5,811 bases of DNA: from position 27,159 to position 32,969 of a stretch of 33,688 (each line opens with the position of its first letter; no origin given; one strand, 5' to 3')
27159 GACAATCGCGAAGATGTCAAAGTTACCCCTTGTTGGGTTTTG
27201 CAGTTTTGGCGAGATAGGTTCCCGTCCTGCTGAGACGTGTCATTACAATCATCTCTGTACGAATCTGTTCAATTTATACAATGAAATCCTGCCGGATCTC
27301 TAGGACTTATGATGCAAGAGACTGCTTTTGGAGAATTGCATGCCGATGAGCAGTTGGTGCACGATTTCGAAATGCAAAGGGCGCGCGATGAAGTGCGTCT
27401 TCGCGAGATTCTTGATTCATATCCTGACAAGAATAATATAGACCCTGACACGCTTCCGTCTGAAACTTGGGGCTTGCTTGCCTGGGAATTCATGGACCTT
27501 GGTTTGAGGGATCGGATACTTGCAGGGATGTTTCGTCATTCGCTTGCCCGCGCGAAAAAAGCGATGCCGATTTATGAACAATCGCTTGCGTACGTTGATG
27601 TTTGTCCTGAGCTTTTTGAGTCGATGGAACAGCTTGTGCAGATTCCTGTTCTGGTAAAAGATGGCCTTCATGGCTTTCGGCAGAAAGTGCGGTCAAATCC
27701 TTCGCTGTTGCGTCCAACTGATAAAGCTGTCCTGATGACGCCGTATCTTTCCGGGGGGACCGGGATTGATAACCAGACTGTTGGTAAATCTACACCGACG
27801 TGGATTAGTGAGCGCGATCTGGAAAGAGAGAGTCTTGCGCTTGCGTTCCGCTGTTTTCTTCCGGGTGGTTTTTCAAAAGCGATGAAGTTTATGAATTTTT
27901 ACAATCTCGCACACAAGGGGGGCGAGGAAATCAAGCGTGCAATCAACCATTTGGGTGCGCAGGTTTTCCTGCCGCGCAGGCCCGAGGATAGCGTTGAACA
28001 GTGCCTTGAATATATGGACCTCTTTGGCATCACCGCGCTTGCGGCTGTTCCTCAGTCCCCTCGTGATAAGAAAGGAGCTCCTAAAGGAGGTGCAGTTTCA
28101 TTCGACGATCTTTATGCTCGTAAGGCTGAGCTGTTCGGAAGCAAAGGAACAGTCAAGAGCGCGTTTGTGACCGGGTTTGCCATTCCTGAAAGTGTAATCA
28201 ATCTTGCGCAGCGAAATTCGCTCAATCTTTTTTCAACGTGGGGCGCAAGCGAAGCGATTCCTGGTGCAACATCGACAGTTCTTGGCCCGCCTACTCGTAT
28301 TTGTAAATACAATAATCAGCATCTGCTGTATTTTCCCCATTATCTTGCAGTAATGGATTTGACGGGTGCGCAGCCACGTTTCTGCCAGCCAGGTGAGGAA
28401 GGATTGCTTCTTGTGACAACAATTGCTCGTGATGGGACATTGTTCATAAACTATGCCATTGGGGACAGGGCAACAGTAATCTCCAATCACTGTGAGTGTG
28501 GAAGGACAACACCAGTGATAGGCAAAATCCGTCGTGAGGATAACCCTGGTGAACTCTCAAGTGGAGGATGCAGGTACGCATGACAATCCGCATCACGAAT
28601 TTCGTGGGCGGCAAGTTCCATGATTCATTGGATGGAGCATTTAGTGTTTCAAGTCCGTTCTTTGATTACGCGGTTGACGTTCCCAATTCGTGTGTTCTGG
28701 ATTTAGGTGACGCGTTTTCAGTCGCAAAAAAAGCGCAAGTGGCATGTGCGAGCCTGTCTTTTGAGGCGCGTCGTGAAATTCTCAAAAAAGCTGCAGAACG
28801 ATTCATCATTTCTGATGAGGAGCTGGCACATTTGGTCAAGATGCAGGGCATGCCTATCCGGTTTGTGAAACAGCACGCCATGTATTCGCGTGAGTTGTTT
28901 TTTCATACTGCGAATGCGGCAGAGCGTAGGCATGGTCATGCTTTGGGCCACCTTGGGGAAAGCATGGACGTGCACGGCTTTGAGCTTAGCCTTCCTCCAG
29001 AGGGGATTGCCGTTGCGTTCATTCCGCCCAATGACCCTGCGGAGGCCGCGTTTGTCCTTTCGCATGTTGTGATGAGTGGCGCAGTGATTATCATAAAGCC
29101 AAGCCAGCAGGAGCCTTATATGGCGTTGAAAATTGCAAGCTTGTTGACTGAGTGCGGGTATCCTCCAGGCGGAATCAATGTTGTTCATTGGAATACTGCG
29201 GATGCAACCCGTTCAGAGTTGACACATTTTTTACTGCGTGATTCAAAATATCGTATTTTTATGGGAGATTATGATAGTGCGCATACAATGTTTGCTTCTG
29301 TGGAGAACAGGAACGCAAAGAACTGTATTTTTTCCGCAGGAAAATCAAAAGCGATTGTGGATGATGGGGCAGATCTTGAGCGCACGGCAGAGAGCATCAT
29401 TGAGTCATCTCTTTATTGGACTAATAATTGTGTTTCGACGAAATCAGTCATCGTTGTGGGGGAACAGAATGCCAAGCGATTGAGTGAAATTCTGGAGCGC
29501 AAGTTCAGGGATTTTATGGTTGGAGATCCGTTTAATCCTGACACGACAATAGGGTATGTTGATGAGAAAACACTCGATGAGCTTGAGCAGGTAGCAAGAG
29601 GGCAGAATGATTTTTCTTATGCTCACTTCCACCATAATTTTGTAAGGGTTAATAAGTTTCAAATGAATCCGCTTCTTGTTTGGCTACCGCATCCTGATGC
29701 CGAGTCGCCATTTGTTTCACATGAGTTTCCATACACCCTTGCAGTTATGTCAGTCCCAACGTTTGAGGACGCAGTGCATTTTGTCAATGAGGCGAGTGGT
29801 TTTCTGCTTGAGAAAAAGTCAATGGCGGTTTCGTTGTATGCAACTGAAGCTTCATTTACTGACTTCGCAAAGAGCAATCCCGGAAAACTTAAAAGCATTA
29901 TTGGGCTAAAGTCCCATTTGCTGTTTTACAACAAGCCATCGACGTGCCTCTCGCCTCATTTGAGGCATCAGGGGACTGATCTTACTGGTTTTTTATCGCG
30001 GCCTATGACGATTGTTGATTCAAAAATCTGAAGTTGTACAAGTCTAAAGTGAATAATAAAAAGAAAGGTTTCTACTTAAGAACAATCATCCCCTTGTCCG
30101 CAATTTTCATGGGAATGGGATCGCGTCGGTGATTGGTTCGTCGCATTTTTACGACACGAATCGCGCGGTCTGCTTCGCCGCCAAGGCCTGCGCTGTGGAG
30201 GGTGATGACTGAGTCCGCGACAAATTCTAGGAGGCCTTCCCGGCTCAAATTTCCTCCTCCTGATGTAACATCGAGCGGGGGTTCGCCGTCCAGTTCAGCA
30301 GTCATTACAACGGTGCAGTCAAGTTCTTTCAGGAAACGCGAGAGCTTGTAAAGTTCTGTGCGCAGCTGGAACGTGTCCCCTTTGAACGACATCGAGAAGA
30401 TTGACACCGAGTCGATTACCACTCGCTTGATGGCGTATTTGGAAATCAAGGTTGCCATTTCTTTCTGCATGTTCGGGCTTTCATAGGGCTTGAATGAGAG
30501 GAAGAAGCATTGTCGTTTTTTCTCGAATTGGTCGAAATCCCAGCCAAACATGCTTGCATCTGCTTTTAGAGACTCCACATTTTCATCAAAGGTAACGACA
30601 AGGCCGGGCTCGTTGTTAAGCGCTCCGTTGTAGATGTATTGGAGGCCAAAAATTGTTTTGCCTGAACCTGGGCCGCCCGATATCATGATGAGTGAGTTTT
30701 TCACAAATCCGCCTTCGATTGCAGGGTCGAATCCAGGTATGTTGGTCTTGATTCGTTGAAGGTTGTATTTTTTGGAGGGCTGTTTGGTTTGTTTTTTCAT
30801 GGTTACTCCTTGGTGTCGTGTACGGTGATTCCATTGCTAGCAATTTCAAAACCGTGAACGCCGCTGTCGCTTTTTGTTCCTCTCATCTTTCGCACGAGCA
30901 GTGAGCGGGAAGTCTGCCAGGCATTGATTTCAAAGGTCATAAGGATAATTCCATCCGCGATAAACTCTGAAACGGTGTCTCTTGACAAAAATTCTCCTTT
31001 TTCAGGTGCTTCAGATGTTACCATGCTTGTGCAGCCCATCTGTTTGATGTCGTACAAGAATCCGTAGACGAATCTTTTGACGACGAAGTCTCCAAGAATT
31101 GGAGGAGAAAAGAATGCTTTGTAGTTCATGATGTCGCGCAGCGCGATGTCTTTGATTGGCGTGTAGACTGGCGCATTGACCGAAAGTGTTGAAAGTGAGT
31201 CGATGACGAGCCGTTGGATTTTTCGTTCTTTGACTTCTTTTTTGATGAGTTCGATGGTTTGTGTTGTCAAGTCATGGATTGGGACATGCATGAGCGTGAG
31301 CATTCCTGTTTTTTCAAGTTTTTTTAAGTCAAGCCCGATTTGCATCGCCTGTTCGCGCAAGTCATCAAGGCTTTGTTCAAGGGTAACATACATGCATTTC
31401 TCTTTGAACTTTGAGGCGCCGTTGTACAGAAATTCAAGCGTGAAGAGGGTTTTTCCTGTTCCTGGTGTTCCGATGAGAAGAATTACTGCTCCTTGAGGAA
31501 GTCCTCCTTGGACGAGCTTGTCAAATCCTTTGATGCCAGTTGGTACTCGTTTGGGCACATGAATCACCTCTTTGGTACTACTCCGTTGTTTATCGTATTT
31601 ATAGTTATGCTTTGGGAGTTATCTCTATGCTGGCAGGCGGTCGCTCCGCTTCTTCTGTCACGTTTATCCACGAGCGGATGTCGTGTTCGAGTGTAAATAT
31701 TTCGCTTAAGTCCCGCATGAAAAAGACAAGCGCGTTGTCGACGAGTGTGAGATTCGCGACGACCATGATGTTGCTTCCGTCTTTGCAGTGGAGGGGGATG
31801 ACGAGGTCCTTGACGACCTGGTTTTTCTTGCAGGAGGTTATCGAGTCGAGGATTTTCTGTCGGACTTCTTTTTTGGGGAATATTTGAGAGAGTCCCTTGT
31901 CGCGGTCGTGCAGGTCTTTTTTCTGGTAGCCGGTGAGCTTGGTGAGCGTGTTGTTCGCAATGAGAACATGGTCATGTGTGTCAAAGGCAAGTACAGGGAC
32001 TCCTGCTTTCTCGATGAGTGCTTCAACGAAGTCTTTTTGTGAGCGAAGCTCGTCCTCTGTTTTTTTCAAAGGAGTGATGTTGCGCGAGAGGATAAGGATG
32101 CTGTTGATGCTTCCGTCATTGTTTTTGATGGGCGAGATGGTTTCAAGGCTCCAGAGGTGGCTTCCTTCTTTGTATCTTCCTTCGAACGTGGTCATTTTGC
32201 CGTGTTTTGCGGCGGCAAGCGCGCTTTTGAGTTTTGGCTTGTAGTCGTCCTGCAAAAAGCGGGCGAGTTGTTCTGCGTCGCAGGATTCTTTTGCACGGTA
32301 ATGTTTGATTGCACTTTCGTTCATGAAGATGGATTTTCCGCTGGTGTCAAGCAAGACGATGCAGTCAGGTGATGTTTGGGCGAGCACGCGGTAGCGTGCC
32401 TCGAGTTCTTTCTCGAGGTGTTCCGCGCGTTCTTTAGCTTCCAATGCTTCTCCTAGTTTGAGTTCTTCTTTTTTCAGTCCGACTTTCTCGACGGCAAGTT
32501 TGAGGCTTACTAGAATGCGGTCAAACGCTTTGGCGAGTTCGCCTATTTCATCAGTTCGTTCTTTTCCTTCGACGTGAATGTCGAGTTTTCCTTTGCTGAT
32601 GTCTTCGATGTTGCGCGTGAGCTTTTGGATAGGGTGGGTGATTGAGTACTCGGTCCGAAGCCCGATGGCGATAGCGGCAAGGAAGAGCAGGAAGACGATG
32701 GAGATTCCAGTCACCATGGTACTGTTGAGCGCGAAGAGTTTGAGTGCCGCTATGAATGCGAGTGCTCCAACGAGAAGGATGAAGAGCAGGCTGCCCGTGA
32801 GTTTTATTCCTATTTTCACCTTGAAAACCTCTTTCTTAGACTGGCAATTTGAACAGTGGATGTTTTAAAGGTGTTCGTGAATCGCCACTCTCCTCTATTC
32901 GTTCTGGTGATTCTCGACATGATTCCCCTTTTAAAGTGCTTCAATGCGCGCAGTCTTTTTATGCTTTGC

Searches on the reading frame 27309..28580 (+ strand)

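Call 9: search_protein_families(library=pfam, proteins=[window:27309-28580:+], max_evalue=0.01)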
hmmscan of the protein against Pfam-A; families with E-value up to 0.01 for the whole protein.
window:27309-28580:+ (424 aa): 1 family
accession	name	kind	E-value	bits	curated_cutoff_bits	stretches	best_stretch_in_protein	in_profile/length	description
PF00501.34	AMP-binding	-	0.0073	15.6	29.9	1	214-369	229-374/384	AMP-binding enzyme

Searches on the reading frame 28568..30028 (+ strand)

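Call 9: search_protein_families(library=pfam, proteins=[window:28568-30028:+], max_evalue=0.01)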
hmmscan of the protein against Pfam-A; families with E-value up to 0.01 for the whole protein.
window:28568-30028:+ (487 aa): 2 families
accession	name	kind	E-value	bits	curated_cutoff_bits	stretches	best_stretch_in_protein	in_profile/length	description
PF00171.27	Aldedh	-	1.7e-33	116.3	23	1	36-408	21-391/461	Aldehyde dehydrogenase family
PF05893.19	LuxC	-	5.5e-09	35.8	21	1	143-312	87-258/401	Acyl-CoA reductase (LuxC)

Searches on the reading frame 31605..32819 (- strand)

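Call 9: search_protein_families(library=pfam, proteins=[window:31605-32819:-], max_evalue=0.01)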
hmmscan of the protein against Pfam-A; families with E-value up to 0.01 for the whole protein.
window:31605-32819:- (404 aa): 6 families
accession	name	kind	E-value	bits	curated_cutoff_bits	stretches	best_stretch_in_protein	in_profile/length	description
PF13426.13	PAS_9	-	2.2e-15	57.2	27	2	151-249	1-102/103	PAS domain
PF00672.30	HAMP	-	8.6e-10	39.2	25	1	59-106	5-51/53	HAMP domain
PF00989.32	PAS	-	4.3e-09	36.8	22.6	1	264-315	2-53/113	PAS fold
PF08448.16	PAS_4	-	1.2e-07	32.4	23.1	1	150-251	4-108/110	PAS fold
PF08447.18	PAS_3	-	1.2e-06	29.2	25.6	0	288-360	4-75/89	PAS fold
PF13188.13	PAS_8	-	0.00026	21.2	21.8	0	141-180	1-38/65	PAS domain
